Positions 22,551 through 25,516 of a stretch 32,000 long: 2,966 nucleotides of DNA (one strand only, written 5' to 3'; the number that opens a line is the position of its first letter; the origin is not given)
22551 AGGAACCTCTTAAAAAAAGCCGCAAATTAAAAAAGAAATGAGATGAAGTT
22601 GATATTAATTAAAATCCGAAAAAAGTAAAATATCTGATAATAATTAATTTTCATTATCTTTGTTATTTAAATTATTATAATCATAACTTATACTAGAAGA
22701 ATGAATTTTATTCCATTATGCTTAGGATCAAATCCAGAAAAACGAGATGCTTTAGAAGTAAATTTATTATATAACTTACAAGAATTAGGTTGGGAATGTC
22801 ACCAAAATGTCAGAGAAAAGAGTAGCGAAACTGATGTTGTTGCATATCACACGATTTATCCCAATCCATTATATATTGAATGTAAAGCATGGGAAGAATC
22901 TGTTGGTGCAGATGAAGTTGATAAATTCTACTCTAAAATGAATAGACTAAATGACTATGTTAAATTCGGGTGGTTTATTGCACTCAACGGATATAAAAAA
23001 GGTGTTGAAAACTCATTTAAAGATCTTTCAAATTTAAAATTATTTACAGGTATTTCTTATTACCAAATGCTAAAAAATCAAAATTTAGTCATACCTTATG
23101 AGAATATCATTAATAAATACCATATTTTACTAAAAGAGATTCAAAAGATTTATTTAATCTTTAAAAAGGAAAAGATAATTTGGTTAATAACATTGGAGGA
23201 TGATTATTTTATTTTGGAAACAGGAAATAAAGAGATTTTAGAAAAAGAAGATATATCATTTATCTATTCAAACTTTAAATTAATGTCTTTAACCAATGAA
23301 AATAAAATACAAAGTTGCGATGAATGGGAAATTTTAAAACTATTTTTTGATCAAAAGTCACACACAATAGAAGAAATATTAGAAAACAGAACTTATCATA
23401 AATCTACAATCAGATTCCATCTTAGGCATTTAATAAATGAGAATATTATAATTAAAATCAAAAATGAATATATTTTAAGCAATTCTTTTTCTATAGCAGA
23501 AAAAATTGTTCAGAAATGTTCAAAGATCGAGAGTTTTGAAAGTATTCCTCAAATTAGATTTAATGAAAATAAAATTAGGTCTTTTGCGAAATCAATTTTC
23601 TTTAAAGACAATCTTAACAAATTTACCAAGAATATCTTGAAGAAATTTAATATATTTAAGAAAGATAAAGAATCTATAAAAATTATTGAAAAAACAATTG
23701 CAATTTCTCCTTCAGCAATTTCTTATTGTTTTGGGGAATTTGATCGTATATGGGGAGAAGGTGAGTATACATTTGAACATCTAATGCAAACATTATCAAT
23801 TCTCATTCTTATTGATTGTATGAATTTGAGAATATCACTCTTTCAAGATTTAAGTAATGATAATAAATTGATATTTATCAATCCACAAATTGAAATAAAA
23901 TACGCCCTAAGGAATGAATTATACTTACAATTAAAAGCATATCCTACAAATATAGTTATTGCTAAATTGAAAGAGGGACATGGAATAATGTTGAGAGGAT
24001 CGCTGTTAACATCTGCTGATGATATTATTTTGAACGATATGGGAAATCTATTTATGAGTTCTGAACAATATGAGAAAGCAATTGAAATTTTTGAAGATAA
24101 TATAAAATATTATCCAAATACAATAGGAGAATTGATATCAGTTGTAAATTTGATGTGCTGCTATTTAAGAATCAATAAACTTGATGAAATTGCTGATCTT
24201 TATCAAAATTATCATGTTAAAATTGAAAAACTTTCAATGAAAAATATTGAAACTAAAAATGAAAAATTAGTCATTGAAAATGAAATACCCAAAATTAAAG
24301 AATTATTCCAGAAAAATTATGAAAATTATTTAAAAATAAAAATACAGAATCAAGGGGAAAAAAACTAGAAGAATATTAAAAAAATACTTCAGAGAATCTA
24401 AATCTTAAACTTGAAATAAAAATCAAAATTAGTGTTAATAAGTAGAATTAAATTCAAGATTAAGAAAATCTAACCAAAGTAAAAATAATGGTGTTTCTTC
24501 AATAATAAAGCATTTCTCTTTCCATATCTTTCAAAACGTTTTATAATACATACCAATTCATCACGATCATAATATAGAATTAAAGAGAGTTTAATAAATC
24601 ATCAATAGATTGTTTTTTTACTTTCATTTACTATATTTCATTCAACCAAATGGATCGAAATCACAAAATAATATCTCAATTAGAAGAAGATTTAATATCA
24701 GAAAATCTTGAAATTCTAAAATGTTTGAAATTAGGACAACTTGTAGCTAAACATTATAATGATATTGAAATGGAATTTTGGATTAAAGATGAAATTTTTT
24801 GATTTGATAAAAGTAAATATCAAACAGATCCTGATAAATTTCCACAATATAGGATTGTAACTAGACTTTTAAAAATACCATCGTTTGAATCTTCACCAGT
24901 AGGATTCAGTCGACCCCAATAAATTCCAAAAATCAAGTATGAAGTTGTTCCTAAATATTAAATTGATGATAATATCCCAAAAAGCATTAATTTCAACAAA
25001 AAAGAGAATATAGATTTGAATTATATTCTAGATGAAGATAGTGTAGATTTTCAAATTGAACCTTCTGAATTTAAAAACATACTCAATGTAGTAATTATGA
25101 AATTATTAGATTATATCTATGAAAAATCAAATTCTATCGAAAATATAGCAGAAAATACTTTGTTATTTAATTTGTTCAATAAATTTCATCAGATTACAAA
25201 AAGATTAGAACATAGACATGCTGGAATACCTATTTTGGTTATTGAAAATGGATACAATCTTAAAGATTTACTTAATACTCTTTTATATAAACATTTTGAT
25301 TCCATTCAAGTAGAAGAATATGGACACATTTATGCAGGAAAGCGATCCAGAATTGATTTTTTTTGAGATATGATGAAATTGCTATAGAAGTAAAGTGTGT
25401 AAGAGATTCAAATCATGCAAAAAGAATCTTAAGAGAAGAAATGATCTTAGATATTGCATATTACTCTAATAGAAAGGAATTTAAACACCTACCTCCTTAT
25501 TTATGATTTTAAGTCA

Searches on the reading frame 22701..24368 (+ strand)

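Call 13: search_protein_families(library=pfam, proteins=[window:22701-24368:+], max_evalue=0.01)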
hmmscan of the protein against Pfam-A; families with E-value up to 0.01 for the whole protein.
window:22701-24368:+ (555 aa): 5 families
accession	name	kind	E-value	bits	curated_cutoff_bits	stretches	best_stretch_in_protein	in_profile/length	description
PF04471.18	Mrr_cat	-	2.2e-08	34.7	21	1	26-117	17-108/115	Restriction endonuclease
PF01022.26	HTH_5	-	0.00072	19.8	22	1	210-252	6-47/47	Bacterial regulatory protein, arsR family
PF14493.12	HTH_40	-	0.0042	17.8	27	1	214-277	8-65/89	Helix-turn-helix domain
PF00515.34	TPR_1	-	0.0059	16.8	27.8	0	444-473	4-33/34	Tetratricopeptide repeat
PF13176.12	TPR_7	-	0.0078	16.7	27.9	0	446-466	4-24/36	Tetratricopeptide repeat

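Call 71: search_protein_families(library=padloc, proteins=[window:22701-24368:+], max_evalue=0.001)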
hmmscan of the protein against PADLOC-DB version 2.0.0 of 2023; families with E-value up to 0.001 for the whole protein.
window:22701-24368:+ (555 aa): 0 families

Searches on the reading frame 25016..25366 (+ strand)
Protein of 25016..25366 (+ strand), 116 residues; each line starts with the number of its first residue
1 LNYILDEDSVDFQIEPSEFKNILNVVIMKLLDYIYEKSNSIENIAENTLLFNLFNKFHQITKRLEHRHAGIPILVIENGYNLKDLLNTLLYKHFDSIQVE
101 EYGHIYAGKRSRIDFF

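Call 13: search_protein_families(library=pfam, proteins=[window:25016-25366:+], max_evalue=0.01)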
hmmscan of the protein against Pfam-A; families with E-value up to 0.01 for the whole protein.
window:25016-25366:+ (116 aa): 1 family
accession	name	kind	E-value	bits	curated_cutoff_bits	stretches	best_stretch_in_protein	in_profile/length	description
PF18742.7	DpnII-MboI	-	4.8e-11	42.9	27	1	52-116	5-71/150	REase_DpnII-MboI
